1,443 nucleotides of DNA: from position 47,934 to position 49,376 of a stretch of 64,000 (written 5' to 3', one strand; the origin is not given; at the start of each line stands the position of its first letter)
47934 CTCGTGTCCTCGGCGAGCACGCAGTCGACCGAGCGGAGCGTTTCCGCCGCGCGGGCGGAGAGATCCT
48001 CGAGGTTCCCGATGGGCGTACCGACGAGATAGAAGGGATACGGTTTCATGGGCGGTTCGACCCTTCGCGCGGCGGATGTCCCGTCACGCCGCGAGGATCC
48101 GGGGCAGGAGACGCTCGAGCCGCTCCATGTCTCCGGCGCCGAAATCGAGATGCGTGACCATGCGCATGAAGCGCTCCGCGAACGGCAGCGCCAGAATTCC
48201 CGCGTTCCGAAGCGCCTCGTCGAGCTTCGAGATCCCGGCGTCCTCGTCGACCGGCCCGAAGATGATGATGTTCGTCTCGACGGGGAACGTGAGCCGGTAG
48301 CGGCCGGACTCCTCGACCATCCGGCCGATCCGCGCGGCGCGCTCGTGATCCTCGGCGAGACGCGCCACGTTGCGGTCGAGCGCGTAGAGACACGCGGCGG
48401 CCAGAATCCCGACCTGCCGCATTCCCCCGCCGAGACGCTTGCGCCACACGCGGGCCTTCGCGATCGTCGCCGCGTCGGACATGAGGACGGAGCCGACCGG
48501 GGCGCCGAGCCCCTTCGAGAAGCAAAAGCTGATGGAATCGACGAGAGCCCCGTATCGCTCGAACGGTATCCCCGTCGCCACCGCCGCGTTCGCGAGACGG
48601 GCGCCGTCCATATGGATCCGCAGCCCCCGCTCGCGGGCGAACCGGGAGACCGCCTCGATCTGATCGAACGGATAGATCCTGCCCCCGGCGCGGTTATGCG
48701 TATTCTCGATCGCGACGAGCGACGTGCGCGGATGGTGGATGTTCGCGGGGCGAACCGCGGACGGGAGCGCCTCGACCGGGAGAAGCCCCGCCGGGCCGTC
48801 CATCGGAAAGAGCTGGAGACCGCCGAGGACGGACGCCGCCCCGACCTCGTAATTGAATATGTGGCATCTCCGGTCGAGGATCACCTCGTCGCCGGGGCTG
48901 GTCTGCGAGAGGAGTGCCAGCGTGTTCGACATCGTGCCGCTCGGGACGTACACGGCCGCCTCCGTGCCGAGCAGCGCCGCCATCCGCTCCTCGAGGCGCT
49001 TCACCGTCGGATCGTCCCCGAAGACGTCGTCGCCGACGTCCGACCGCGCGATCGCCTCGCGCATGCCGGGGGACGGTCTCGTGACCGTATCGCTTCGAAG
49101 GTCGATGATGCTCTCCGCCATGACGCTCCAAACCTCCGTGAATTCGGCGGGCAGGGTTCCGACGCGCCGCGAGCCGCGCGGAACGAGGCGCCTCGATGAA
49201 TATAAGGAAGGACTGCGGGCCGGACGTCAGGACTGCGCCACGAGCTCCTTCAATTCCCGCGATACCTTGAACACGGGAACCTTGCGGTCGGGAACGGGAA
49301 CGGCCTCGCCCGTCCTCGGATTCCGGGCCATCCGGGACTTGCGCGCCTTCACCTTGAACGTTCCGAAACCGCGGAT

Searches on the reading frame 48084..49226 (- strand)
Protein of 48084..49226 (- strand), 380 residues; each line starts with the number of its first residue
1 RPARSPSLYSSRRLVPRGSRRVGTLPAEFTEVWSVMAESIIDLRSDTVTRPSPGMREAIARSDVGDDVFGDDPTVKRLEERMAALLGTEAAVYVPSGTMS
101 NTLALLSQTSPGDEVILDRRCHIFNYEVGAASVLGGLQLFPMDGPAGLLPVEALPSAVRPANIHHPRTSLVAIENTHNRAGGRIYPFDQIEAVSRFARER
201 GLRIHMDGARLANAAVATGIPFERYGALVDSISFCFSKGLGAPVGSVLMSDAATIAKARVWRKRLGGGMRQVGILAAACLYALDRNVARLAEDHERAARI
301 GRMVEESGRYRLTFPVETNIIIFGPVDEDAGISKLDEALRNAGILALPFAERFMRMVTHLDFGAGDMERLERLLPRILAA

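Call 50: search_protein_families(library=pfam, proteins=[window:48084-49226:-], max_evalue=0.00001)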
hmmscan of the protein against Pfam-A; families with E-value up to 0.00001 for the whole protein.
window:48084-49226:- (380 aa): 2 families
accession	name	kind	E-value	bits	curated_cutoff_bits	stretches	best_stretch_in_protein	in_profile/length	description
PF01212.27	Beta_elim_lyase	-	6.4e-96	321.5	27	1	42-320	1-280/288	Beta-eliminating lyase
PF00155.27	Aminotran_1_2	-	4.7e-09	36.3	19.7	1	53-299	20-278/361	Aminotransferase class I and II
